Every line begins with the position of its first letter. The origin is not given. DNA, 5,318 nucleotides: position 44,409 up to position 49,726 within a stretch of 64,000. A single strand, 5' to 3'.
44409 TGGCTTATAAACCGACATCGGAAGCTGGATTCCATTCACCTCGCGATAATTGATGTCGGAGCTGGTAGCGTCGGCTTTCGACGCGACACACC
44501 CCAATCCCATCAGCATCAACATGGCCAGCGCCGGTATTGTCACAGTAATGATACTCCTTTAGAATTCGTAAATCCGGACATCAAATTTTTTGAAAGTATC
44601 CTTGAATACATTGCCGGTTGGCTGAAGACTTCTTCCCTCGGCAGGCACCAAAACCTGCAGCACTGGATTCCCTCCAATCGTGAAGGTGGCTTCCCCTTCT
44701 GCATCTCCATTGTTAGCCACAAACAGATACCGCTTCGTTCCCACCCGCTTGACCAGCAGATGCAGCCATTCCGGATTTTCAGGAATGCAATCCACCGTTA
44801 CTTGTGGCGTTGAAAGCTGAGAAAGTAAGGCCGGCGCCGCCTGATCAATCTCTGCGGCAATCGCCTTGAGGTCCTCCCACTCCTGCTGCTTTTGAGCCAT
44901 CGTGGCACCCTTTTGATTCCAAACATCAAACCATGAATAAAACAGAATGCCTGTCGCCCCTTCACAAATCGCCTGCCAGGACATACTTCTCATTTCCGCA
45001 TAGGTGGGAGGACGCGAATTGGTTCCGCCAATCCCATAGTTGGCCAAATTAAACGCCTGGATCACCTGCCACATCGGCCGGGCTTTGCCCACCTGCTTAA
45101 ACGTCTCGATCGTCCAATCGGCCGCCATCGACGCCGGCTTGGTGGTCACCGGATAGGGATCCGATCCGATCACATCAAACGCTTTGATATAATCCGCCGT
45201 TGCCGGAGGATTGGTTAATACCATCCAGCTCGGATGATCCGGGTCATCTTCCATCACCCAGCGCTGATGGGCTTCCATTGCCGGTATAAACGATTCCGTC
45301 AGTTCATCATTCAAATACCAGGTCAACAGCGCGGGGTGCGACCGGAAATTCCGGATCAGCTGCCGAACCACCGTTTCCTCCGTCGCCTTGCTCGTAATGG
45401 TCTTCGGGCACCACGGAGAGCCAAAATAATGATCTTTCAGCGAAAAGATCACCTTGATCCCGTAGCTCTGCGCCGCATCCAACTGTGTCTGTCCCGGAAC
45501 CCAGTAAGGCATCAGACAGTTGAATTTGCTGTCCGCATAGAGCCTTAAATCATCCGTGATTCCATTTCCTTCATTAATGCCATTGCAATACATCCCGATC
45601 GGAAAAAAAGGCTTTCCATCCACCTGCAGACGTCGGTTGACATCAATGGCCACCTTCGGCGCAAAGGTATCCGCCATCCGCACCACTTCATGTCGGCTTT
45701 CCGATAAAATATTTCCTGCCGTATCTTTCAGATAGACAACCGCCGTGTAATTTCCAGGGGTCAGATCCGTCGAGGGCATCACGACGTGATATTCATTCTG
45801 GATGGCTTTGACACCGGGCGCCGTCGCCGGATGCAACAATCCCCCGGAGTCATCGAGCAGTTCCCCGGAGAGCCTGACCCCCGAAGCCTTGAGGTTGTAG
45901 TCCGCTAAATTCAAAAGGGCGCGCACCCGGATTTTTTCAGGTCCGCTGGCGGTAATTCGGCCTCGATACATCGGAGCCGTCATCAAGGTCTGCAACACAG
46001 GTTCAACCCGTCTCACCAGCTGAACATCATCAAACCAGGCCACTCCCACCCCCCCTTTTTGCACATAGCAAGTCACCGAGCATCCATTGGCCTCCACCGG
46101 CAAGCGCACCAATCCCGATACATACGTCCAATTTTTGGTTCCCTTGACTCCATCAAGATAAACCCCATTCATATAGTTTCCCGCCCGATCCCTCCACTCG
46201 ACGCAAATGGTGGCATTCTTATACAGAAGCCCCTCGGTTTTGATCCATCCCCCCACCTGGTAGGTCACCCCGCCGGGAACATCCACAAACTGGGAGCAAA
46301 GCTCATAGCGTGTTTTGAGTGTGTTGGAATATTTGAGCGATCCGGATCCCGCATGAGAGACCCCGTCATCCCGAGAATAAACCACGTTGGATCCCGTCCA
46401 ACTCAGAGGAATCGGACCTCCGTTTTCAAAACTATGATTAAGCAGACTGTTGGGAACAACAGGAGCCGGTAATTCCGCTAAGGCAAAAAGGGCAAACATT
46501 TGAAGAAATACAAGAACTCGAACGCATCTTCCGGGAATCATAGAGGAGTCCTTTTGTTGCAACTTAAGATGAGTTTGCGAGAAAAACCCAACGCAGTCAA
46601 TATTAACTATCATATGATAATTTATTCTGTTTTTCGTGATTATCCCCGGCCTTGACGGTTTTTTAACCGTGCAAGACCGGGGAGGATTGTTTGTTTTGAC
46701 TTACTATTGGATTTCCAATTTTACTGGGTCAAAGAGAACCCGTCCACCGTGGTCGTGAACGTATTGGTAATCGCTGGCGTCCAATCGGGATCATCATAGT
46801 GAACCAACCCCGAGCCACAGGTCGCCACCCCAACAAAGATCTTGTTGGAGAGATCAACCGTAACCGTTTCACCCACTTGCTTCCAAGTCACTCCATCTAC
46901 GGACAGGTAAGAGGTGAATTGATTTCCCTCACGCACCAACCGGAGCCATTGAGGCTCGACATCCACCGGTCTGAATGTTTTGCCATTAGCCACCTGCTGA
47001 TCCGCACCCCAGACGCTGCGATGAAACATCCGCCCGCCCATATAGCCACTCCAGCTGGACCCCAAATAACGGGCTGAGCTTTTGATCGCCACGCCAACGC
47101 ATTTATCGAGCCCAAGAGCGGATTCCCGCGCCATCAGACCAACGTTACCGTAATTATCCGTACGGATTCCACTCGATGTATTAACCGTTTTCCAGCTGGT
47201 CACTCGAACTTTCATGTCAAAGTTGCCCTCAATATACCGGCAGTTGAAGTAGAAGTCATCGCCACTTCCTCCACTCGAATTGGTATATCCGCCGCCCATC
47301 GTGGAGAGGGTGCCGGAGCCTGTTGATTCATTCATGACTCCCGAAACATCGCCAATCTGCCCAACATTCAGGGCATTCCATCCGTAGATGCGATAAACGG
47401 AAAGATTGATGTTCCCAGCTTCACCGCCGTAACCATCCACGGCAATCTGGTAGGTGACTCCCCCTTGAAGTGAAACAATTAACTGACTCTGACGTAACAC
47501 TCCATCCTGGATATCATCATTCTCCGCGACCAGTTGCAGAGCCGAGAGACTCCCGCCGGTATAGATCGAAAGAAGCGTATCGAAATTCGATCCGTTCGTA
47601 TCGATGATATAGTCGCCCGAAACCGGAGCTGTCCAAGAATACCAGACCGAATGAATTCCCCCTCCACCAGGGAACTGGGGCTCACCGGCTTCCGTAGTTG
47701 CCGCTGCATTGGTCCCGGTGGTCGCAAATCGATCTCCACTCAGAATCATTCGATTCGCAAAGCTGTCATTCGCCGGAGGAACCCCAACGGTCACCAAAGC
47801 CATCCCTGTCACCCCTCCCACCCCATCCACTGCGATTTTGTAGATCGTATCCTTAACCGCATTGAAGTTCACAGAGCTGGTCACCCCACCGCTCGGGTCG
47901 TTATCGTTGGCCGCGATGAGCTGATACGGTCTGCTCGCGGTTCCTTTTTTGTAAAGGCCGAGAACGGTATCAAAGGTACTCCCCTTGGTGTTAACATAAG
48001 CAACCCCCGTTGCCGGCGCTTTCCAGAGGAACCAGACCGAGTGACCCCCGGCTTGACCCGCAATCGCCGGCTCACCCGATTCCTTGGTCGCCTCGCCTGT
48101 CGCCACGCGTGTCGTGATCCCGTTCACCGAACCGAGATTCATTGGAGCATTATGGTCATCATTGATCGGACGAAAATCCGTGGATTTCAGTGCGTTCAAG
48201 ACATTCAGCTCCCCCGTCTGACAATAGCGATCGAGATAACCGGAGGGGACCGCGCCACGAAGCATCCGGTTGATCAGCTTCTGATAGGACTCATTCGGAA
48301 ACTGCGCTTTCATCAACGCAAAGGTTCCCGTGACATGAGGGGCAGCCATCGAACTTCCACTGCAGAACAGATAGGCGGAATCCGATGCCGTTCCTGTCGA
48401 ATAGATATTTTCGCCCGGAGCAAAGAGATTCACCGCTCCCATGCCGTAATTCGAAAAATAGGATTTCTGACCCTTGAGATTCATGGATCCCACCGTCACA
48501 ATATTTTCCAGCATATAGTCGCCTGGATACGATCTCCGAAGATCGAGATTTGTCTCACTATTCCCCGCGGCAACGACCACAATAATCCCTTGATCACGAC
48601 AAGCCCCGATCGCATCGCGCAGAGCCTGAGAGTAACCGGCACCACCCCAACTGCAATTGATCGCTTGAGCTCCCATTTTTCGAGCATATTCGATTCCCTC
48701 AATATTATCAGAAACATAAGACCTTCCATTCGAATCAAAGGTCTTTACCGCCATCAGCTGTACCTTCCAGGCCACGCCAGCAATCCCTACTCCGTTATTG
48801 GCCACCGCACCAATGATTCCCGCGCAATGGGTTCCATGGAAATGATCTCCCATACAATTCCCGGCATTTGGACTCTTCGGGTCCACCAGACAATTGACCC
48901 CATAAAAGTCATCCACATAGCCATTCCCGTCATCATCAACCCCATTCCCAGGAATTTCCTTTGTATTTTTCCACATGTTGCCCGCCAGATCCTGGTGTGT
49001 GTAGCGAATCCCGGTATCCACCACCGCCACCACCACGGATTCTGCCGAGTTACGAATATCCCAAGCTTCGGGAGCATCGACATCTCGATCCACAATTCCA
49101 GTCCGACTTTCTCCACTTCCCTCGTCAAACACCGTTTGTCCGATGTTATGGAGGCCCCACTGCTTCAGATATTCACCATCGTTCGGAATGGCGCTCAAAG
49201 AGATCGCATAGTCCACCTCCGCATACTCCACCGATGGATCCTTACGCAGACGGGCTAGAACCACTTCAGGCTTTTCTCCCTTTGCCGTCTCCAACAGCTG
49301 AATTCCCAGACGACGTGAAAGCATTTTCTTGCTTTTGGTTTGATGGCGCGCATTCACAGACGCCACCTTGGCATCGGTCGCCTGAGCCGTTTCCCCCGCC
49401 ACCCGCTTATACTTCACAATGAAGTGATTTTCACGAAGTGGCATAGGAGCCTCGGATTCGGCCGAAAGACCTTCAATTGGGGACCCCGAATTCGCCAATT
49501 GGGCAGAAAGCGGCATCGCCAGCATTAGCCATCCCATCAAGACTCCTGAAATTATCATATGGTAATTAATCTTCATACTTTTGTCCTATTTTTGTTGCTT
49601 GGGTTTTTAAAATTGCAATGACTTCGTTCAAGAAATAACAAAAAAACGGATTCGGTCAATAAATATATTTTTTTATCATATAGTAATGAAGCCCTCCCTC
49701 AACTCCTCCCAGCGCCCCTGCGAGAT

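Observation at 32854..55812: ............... palindrome marks nearly every CAZyme transcription unit inside the island; LacI-family regulator is a candidate binder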

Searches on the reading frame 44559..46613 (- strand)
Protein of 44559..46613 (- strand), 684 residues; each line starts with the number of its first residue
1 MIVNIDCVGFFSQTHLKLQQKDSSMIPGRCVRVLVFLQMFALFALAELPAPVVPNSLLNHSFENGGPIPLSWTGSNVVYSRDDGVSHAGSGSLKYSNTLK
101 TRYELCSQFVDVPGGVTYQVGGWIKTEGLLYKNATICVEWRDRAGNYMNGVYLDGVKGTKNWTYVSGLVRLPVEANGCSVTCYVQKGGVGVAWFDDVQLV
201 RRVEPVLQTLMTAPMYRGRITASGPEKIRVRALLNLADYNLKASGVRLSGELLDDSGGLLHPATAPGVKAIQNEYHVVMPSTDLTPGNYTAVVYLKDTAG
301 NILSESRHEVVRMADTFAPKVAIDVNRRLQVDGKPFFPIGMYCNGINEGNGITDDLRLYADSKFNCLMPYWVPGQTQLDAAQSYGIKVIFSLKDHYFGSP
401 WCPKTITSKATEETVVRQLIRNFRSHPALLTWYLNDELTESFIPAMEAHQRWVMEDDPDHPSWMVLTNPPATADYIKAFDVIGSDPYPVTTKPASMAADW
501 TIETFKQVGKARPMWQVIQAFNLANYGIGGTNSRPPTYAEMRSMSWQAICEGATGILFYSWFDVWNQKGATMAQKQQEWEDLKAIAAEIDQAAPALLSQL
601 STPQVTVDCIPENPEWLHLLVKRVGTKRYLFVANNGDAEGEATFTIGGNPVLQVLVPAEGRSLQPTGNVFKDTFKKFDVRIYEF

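Call 10: search_protein_families(library=pfam, proteins=[window:44559-46613:-])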
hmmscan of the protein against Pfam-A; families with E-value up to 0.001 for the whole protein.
window:44559-46613:- (684 aa): 3 families
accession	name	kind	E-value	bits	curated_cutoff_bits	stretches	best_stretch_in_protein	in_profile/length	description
PF02018.23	CBM_4_9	-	2.3e-06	28.5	25.9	1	55-184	2-131/136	Carbohydrate binding domain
PF02449.21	Glyco_hydro_42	-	6.7e-06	26.1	21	0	470-562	242-338/376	Beta-galactosidase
PF14488.12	DUF4434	-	5.6e-05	23.3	30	1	365-439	56-134/283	Domain of unknown function (DUF4434)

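Call 61: search_protein_families(library=ncbifam, proteins=[window:44559-46613:-], max_evalue=0.0001)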
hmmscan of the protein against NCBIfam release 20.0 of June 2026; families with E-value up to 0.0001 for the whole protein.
window:44559-46613:- (684 aa): 0 families

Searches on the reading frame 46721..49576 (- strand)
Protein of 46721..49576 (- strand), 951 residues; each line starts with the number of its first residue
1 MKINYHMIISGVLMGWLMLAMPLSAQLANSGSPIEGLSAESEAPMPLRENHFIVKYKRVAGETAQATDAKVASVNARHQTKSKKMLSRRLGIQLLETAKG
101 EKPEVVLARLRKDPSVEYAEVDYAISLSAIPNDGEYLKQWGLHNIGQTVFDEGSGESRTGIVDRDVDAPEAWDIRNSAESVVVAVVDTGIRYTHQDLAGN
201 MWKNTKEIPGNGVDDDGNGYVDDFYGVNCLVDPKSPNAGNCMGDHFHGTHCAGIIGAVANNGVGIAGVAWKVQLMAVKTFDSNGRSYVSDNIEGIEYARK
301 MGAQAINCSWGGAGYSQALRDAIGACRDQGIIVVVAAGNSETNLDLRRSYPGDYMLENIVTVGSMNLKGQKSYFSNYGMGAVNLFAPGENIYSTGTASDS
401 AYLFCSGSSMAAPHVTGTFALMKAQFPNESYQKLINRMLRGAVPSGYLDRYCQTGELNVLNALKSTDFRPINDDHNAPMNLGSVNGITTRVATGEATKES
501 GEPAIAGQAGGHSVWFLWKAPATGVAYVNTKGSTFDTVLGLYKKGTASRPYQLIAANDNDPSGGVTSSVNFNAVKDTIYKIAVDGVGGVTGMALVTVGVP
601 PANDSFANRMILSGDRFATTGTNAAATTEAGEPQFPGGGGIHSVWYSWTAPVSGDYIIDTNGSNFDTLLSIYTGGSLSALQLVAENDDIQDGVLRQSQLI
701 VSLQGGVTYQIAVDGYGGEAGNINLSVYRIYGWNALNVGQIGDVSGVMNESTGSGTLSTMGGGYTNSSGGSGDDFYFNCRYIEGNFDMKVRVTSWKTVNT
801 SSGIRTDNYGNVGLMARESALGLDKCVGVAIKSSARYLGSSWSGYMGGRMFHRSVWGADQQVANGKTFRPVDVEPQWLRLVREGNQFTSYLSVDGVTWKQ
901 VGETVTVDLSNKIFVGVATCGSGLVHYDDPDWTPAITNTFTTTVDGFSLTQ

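Call 10: search_protein_families(library=pfam, proteins=[window:46721-49576:-])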
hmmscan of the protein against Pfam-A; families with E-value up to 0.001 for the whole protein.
window:46721-49576:- (951 aa): 2 families
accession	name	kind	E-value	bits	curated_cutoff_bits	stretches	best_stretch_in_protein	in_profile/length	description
PF00082.27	Peptidase_S8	-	2.1e-49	168.8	21.8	1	180-438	3-269/288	Subtilase family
PF22148.1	Fervidolysin_NPro-like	-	1.3e-06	29.1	21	1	47-121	15-80/81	Fervidolysin N-terminal prodomain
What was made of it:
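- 46721..49576 (-): Target gene: S8 subtilase. Pfam Peptidase_S8 (call 10).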
